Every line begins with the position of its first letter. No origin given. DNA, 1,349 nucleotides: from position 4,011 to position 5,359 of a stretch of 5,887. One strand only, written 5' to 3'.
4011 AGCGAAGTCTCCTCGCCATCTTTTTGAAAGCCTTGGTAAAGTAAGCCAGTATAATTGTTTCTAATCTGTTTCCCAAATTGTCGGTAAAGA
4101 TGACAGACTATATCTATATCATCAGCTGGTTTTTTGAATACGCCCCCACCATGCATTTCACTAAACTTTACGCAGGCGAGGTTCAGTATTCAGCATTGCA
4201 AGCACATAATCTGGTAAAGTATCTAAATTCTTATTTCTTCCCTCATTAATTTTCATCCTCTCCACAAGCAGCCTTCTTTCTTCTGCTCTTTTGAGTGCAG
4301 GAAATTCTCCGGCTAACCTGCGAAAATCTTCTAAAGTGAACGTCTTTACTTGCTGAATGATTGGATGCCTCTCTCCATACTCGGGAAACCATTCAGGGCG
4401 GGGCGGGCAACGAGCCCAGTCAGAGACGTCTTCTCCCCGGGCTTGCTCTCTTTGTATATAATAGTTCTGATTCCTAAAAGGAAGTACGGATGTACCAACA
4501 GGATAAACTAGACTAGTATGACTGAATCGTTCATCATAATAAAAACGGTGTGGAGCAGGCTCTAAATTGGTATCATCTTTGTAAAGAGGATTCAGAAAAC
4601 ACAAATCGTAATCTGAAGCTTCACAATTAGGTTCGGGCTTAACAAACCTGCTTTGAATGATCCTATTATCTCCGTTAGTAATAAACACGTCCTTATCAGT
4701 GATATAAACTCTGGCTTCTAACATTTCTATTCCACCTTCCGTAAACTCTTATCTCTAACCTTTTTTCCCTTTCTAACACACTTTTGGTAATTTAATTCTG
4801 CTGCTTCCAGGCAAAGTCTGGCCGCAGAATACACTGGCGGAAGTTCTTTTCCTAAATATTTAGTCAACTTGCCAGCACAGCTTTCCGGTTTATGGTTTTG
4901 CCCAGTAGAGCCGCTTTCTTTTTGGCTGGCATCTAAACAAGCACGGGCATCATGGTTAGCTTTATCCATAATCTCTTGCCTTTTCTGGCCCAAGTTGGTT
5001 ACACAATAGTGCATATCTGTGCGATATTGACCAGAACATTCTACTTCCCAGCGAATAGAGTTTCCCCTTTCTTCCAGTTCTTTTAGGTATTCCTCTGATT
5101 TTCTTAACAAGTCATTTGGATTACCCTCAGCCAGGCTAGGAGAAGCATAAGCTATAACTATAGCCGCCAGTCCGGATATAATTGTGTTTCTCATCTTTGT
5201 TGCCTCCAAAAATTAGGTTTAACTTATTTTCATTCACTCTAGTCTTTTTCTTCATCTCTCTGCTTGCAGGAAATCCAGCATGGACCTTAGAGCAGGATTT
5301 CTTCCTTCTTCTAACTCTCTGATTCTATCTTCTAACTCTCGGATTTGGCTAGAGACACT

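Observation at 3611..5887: Tightly coupled minus-strand operon of four (possibly five or more) unassignable genes next to core housekeeping genes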

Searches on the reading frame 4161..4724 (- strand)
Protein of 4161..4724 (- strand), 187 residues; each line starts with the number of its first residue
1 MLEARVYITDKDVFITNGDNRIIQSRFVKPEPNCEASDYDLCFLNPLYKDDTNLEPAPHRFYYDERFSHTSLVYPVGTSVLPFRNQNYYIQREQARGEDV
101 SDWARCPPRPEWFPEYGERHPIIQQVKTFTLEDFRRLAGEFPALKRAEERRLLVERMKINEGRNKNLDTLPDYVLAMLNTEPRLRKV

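Call 4: search_protein_families(library=pfam, proteins=[window:4161-4724:-], max_evalue=1)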
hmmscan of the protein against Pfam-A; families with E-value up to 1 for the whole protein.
window:4161-4724:- (187 aa): 0 families

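Call 6: search_protein_families(library=padloc, proteins=[window:4161-4724:-], max_evalue=1)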
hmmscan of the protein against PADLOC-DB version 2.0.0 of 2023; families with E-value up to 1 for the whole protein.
window:4161-4724:- (187 aa): 0 families

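Call 7: search_protein_families(library=ncbifam, proteins=[window:4161-4724:-], max_evalue=1)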
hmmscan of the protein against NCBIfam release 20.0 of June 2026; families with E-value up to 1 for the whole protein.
window:4161-4724:- (187 aa): 0 families

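Call 8: search_protein_families(library=phrogs, proteins=[window:4161-4724:-], max_evalue=1)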
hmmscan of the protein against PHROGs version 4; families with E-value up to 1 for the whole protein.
window:4161-4724:- (187 aa): 0 families

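Call 16: find_homologous_proteins(query=window:4161-4724:-, max_evalue=0.01)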
Query window:4161-4724:- (187 aa): 1 proteins with E <= 0.01 among 70 candidates.
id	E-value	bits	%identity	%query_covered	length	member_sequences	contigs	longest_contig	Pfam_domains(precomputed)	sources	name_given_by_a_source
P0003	6.2e-125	432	100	100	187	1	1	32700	-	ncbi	-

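Call 31: find_encoding_contigs(protein=window:4161-4724:-, flank=10000, max_places=4)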
Protein window:4161-4724:- (187 aa): no gene with exactly this product is on record in the collection.

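Call 42: search_solved_structures(query=A3, max_evalue=10)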
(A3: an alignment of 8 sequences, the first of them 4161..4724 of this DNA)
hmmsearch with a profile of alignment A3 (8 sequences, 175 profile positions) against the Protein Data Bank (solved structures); distinct sequences matched with E-value up to 10: 1.
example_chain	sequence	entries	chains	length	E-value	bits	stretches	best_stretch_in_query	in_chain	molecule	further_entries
6xyw_AD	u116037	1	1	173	0.62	13.1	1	95-135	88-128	Ribosomal protein L35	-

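Call 50: predict_structure(alignment_id=A3)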
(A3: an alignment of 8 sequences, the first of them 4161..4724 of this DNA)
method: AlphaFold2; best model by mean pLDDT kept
length: 187 residues; sequences in the alignment: 8
mean_pLDDT: 81.4   pTM: 0.70
mean pLDDT of the five models: 81.4, 80.7, 80.1, 76.5, 75.3
residues with pLDDT >= 90: 72; 70-90: 84; 50-70: 15; < 50: 16
segments of 3 or more residues with pLDDT < 50: 53-63, 184-187
pLDDT, mean of each block of 10 residues (from residue 1): 92 94 90 83 77 44 67 94 88 86 73 82 95 89 91 89 76 78 46
secondary structure, 60 per line:
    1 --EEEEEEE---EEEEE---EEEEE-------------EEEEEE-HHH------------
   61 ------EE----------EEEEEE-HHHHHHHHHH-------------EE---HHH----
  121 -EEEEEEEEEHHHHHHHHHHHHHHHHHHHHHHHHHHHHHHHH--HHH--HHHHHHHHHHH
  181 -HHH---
elements in order: E3-9 E13-17 E21-25 E39-44 E79-84 H86-95 E122-130 H131-162 H170-180
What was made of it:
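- B model has pLDDT 81.4 and pTM 0.70 (call 50).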

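Call 53: fold_search(model_id=the predicted structure, library=pdb)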
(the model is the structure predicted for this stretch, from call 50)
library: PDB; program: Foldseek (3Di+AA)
matches with E <= 10: 56; with E <= 0.001: 0
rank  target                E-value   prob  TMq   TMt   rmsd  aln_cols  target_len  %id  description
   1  9f90_G                1.2e+00  0.12  0.18  0.28  11.5       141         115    9  Crystal structure of a designed three-motif Respiratory Syncytial Virus immunogen in complex with motavizumab fab (released 2025-05-21)
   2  4k3p_B                1.2e+00  0.03  0.10  0.06  12.5       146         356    9  E. coli sliding clamp in complex with AcQLALF (released 2013-05-01)
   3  2b3r_A                1.6e+00  0.02  0.11  0.14  14.6       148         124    9  Crystal structure of the C2 domain of class II phosphatidylinositide 3-kinase C2 (released 2005-12-13)
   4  9f90_H                1.8e+00  0.10  0.19  0.28  11.8       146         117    8  Crystal structure of a designed three-motif Respiratory Syncytial Virus immunogen in complex with motavizumab fab (released 2025-05-21)
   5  4lmh_C                2.0e+00  0.02  0.12  0.05  14.9       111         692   15  Crystal structure of the outer membrane decaheme cytochrome OmcA (released 2014-04-16)
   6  8b6l_H                3.4e+00  0.02  0.12  0.15  21.0       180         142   11  Subtomogram average of the human Sec61-TRAP-OSTA-translocon (released 2022-12-07)
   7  8dzg_A                3.8e+00  0.02  0.12  0.05  12.4       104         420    8  Cryo-EM structure of bundle-forming pilus extension ATPase from E.coli in the presence of ADP (released 2022-10-26)
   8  8y31_E                4.0e+00  0.02  0.14  0.20  12.9       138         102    8  The crystal structure of the QX006N-Fab/IFNAR1-SD123 complex (released 2024-12-04)
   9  3p5c_L                4.3e+00  0.02  0.12  0.06  11.3       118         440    8  The structure of the LDLR/PCSK9 complex reveals the receptor in an extended conformation (released 2011-10-26)
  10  7bid                  4.5e+00  0.08  0.12  0.08   8.3        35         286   17  Crystal structure of v31WRAP-T, a 7-bladed designer protein (released 2021-09-22)
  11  8uza_A                4.5e+00  0.02  0.12  0.03  12.2       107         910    8  Cryo-EM structure of GeoCas9 in complex with sgRNA and target DNA (released 2024-05-29)
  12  8b5l_K                4.8e+00  0.02  0.14  0.17  20.8       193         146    8  Cryo-EM structure of ribosome-Sec61-TRAP (TRanslocon Associated Protein) translocon complex (released 2023-03-01)
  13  6btz_C                4.8e+00  0.01  0.13  0.17  14.1       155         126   10  Crystal structure of the PI3KC2alpha C2 domain in space group C121 (released 2018-10-17)
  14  6bu0_C                5.1e+00  0.01  0.14  0.18  15.9       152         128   10  Crystal structure of the PI3KC2alpha C2 domain in complex with IP6 (released 2018-10-17)
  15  9ar6_A                5.3e+00  0.03  0.12  0.03  10.3        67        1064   13  CryoEM structure of ThermoCas9 in pre-cleavage state bound with the DNA containing NNNNCCA PAM (released 2025-02-26)
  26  2lwy_MODEL_1_A        7.1e+00  0.13  0.24  0.31   5.9       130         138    9  Solution Structure of Bacterial Intein-Like domain from Clostridium thermocellum (released 2013-05-08)
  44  7cfv_MODEL_1_A        8.9e+00  0.08  0.23  0.30   7.1       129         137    5  Solution NMR structure of DnaX mini intein from Spirulina platensis (released 2020-12-23)
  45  4e2t_A                8.9e+00  0.06  0.22  0.24   8.3       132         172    8  Crystal Structures of RadA intein from Pyrococcus horikoshii (released 2012-05-16)
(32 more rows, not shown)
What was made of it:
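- On Hint/intein superfamily: Foldseek E>7 and TM<=0.31 (call 53).
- Closest known: Hint/intein-like beta fold. Same: The highest-TM Foldseek hits for the B model are several Hint domains: 2lwy, 7cfv and 4e2t, with TM 0.22-0.31 (call 53).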

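Call 56: fold_search(model_id=the predicted structure, library=viral)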
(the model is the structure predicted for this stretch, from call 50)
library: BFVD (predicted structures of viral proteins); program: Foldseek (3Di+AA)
matches with E <= 10: 106; with E <= 0.001: 0
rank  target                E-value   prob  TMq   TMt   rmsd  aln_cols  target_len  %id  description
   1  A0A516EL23            4.1e-01  0.07  0.14  0.14  16.5       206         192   13  M [San Jacinto virus]
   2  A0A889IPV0            5.4e-01  0.07  0.17  0.22  12.2       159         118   11  (no name in the UniProt tables at hand)
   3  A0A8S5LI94            6.4e-01  0.12  0.15  0.09  11.6        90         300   12  MerB2 protein [Myoviridae sp. ctbwh6]
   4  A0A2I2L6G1            8.1e-01  0.06  0.14  0.09  14.5        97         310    9  Uncharacterized protein [Orpheovirus IHUMI-LCC2]
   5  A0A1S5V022            8.1e-01  0.04  0.13  0.06  15.5       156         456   10  (no name in the UniProt tables at hand)
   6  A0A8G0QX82            8.6e-01  0.11  0.17  0.20  11.5       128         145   19  RNA-dependent RNA polymerase (Fragment) [Nairobi sheep disease virus]
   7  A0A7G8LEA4            1.3e+00  0.25  0.28  0.39   7.7       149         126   11  (no name in the UniProt tables at hand)
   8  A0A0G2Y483            1.4e+00  0.04  0.12  0.05  11.7       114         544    9  BTB/POZ domain-containing protein [Acanthamoeba polyphaga mimivirus Kroon]
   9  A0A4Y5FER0            1.5e+00  0.08  0.19  0.16  18.7       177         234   11  Uncharacterized protein [Lactobacillus phage 3-521]
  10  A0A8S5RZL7            1.6e+00  0.08  0.21  0.20  12.8       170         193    8  Uncharacterized protein [Myoviridae sp. ctNQV2]
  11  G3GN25                1.7e+00  0.04  0.16  0.15  16.3       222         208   11  (no name in the UniProt tables at hand)
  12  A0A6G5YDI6            2.0e+00  0.04  0.12  0.14  21.6       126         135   15  (no name in the UniProt tables at hand)
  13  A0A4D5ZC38            2.2e+00  0.18  0.26  0.07  11.4       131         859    8  DNA topoisomerase (ATP-hydrolyzing) [Burkholderia phage BcepSaruman]
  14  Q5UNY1                2.5e+00  0.04  0.13  0.05  18.3        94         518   12  Putative BTB/POZ domain and WD-repeat protein R731 [Acanthamoeba polyphaga mimivirus]
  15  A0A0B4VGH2            2.5e+00  0.02  0.12  0.05  16.1       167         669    8  Uncharacterized protein [Tipula oleracea nudivirus]
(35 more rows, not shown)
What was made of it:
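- The best Foldseek E-values are 1.2 (PDB) and 0.41 (BFVD), with TM <=0.39 (calls 53, 56).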

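Call 70: search_protein_families(library=pfam, proteins=[P0031, P0034, L022:2908-3804:-, L022:3910-4662:-, L022:755-1756:-], max_evalue=0.1)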
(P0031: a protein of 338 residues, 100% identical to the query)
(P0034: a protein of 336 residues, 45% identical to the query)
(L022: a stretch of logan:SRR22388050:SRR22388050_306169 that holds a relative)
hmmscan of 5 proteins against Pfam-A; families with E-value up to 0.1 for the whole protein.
P0031 (338 aa): 0 families

P0034 (336 aa): 2 families
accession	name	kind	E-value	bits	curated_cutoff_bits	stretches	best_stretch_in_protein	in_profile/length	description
PF20203.3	DUF6565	-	0.053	14.3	24.5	0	59-85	21-46/86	Domain of unknown function (DUF6565)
PF13387.12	Lnb_N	-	0.053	13.5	22.2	0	38-83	69-117/175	Lnb N-terminal periplasmic domain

L022:2908-3804:- (298 aa): 1 family
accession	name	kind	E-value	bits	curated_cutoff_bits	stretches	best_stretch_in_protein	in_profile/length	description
PF05754.19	DUF834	-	0.022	15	23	0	36-67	16-47/52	Domain of unknown function (DUF834)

L022:3910-4662:- (250 aa): 2 families
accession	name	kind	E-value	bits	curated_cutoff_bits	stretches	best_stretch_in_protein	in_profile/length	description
PF01978.25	TrmB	-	2.7e-14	53.2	25.6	1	7-74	1-67/68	Sugar-specific transcriptional regulator TrmB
PF08221.17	HTH_9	-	0.032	14.8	23.4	1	18-59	17-58/62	RNA polymerase III subunit RPC82 helix-turn-helix domain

L022:755-1756:- (333 aa): 1 family
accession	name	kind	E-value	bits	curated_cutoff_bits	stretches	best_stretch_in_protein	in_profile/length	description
PF02661.23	Fic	-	1.3e-22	80.9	24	1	172-268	2-93/93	Fic/DOC family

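Call 86: search_protein_families(library=pfam, alignment_id=A3, max_evalue=10)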
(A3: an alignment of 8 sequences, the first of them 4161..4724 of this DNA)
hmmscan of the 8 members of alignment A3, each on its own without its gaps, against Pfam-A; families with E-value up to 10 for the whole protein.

A. member 1, window:4161-4724:- (187 aa): 0 families

B. families by the number of members that match (of 8 scanned): 4 families
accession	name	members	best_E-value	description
PF11706.13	zf-CGNR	1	0.028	CGNR zinc finger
PF17440.7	Thiol_cytolys_C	1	0.073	Thiol-activated cytolysin beta sandwich domain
PF12283.13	Protein_K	1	0.16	Bacteriophage protein K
PF13380.12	CoA_binding_2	1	0.18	CoA binding domain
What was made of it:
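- Closest known: Hint/intein-like beta fold. Different: No Pfam Hint or intein hit even at E<=10 (call 86).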

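Call 87: search_protein_families(library=padloc, proteins=[P0031, L022:2908-3804:-, L022:755-1756:-], max_evalue=0.1)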
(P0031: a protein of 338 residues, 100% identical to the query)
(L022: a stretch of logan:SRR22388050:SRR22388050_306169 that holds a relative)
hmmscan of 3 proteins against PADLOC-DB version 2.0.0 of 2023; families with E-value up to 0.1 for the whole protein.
P0031 (338 aa): 0 families

L022:2908-3804:- (298 aa): 2 families
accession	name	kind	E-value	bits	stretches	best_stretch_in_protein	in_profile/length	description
PDLC00790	Cyclase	-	0.016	12.5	1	47-98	30-80/310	oligonucleotide-cyclase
PDLC01978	CARF_m11--CARF_HEPNnew_CARF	-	0.045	10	1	31-80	5-54/750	-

L022:755-1756:- (333 aa): 9 families
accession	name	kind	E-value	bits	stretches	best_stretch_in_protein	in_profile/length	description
PDLC04840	PDC-S04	-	4.5e-36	122.7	1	116-310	14-216/227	-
PDLC04836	PDC-S04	-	3.2e-35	119.5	1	111-317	23-238/244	-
PDLC04837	PDC-S04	-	2.1e-32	110.3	1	107-304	19-219/234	-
PDLC03963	SoFic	-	1.2e-29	101.8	1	106-318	51-269/361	-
PDLC04966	PDC-S24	-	8.2e-13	46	1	169-275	229-343/497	-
PDLC04839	PDC-S04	-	2.6e-12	44.9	1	130-296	21-189/205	-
PDLC04838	PDC-S04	-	1.6e-07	29.3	1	195-291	87-184/209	-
PDLC04841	PDC-S04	-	9.8e-05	20.1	1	245-319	205-284/292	-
PDLC04842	PDC-S04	-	0.00022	19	1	246-294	108-156/202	-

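Call 88: search_protein_families(library=ncbifam, proteins=[P0031, L022:2908-3804:-], max_evalue=0.1)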
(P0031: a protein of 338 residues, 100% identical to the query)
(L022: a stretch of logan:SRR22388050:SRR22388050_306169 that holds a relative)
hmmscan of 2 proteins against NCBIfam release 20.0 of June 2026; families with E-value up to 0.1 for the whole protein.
P0031 (338 aa): 1 family
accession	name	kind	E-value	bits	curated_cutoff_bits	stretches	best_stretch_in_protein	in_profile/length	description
NF047759.1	LBF_1134_fam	equivalog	0.066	13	200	0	156-254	51-152/196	LBF_1134 family protein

L022:2908-3804:- (298 aa): 0 families
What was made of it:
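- On Type II toxin-antitoxin pair: Pfam and NCBIfam give no hits (calls 4, 7, 86, 88).
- No PADLOC, Pfam or NCBIfam hit exists for any family member or for E308 or the 338-aa family (calls 4, 6, 7, 86-88).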

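Call 101: search_dna_similar(query=window:4161-4724:-, collection=plasmids, mode=protein, max_evalue=0.01, max_rows=5)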
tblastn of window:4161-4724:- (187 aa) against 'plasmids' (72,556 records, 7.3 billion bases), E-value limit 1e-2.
No match.

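Call 102: search_dna_similar(query=window:4161-4724:-, collection=phages, mode=protein, max_evalue=0.01, max_rows=5)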
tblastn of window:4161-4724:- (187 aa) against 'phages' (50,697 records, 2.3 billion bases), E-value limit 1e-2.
No match.

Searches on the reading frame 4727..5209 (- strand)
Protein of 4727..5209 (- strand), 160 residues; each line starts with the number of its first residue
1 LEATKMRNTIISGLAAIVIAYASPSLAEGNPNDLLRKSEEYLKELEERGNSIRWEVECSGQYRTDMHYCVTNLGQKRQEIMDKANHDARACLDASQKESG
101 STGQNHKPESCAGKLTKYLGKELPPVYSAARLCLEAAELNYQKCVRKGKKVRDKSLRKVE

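Call 4: search_protein_families(library=pfam, proteins=[window:4727-5209:-], max_evalue=1)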
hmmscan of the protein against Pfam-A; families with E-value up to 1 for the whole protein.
window:4727-5209:- (160 aa): 2 families
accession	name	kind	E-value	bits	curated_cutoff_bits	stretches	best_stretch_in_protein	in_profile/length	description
PF14989.11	CCDC32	-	0.095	13.1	27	1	30-89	50-104/150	Coiled-coil domain containing 32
PF05267.17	DUF725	-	0.15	12.5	22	1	59-102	17-59/121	Protein of unknown function (DUF725)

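Call 6: search_protein_families(library=padloc, proteins=[window:4727-5209:-], max_evalue=1)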
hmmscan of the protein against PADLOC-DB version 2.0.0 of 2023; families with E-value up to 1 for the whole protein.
window:4727-5209:- (160 aa): 0 families

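Call 7: search_protein_families(library=ncbifam, proteins=[window:4727-5209:-], max_evalue=1)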
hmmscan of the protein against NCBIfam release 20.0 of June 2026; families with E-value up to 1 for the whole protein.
window:4727-5209:- (160 aa): 2 families
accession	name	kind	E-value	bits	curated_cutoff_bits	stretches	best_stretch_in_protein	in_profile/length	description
TIGR01069.2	mutS2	equivalog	0.027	12.8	400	1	13-106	498-593/790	endonuclease MutS2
NF004931.0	PRK06287.1-2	equivalog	0.097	12.9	142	1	6-42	3-40/107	cobalt transport protein CbiN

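Call 8: search_protein_families(library=phrogs, proteins=[window:4727-5209:-], max_evalue=1)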
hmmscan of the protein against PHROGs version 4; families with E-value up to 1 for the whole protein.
window:4727-5209:- (160 aa): 1 family
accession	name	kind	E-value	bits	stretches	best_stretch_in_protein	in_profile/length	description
phrog_8714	-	unknown function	0.029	15.3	1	113-153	19-59/59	-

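Call 69: search_solved_structures(query=window:4727-5194:-, max_evalue=10)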
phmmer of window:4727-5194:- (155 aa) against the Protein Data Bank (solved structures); distinct sequences matched with E-value up to 10: 7.
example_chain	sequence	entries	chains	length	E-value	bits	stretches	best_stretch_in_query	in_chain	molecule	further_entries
4u1d_C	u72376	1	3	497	0.55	13.6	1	34-126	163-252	Eukaryotic translation initiation factor 3 subunit A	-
6gsm_o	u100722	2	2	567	0.71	13.2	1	34-126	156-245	Eukaryotic translation initiation factor 3 subunit A,Eukaryotic translation initiation fac | Eukaryotic translation initiation factor 3 subunit A,eIF3a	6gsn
3jap_o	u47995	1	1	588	0.75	13.1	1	34-126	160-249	eIF3a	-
7pkt_N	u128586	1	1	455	1.1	12.6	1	41-116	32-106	mL114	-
2flq_A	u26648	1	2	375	1.4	12.3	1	33-59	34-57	Nitric Oxide Synthase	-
6m6z_A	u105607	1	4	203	1.4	12.2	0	32-51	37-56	TMH4C4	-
6o35_A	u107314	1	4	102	2.6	11.4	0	28-52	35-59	de novo designed WSHC8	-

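Call 70: search_protein_families(library=pfam, proteins=[P0031, P0034, L022:2908-3804:-, L022:3910-4662:-, L022:755-1756:-], max_evalue=0.1)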
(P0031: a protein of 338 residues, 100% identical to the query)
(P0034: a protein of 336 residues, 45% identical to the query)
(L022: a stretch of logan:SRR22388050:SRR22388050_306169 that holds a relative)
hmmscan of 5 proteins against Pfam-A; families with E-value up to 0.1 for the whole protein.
P0031 (338 aa): 0 families

P0034 (336 aa): 2 families
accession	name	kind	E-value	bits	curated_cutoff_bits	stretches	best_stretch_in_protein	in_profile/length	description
PF20203.3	DUF6565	-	0.053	14.3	24.5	0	59-85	21-46/86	Domain of unknown function (DUF6565)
PF13387.12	Lnb_N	-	0.053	13.5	22.2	0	38-83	69-117/175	Lnb N-terminal periplasmic domain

L022:2908-3804:- (298 aa): 1 family
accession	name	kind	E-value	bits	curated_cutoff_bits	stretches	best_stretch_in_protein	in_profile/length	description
PF05754.19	DUF834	-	0.022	15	23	0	36-67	16-47/52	Domain of unknown function (DUF834)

L022:3910-4662:- (250 aa): 2 families
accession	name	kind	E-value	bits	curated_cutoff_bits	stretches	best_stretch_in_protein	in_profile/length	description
PF01978.25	TrmB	-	2.7e-14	53.2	25.6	1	7-74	1-67/68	Sugar-specific transcriptional regulator TrmB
PF08221.17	HTH_9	-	0.032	14.8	23.4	1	18-59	17-58/62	RNA polymerase III subunit RPC82 helix-turn-helix domain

L022:755-1756:- (333 aa): 1 family
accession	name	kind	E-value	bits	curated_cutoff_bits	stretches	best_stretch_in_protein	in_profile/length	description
PF02661.23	Fic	-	1.3e-22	80.9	24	1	172-268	2-93/93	Fic/DOC family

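Call 87: search_protein_families(library=padloc, proteins=[P0031, L022:2908-3804:-, L022:755-1756:-], max_evalue=0.1)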
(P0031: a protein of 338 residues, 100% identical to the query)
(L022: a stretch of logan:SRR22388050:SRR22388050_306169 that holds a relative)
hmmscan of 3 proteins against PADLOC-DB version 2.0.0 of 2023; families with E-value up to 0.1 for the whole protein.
P0031 (338 aa): 0 families

L022:2908-3804:- (298 aa): 2 families
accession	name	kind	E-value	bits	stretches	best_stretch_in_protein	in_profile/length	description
PDLC00790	Cyclase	-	0.016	12.5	1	47-98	30-80/310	oligonucleotide-cyclase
PDLC01978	CARF_m11--CARF_HEPNnew_CARF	-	0.045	10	1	31-80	5-54/750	-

L022:755-1756:- (333 aa): 9 families
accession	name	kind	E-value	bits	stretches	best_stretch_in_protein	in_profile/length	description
PDLC04840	PDC-S04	-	4.5e-36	122.7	1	116-310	14-216/227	-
PDLC04836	PDC-S04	-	3.2e-35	119.5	1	111-317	23-238/244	-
PDLC04837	PDC-S04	-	2.1e-32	110.3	1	107-304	19-219/234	-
PDLC03963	SoFic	-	1.2e-29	101.8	1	106-318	51-269/361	-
PDLC04966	PDC-S24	-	8.2e-13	46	1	169-275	229-343/497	-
PDLC04839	PDC-S04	-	2.6e-12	44.9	1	130-296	21-189/205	-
PDLC04838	PDC-S04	-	1.6e-07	29.3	1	195-291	87-184/209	-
PDLC04841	PDC-S04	-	9.8e-05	20.1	1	245-319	205-284/292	-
PDLC04842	PDC-S04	-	0.00022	19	1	246-294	108-156/202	-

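Call 88: search_protein_families(library=ncbifam, proteins=[P0031, L022:2908-3804:-], max_evalue=0.1)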
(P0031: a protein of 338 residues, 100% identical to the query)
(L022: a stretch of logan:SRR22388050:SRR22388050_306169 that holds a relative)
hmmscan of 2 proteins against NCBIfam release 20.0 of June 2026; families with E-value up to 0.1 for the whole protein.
P0031 (338 aa): 1 family
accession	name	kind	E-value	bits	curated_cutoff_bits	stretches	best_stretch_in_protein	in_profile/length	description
NF047759.1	LBF_1134_fam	equivalog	0.066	13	200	0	156-254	51-152/196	LBF_1134 family protein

L022:2908-3804:- (298 aa): 0 families
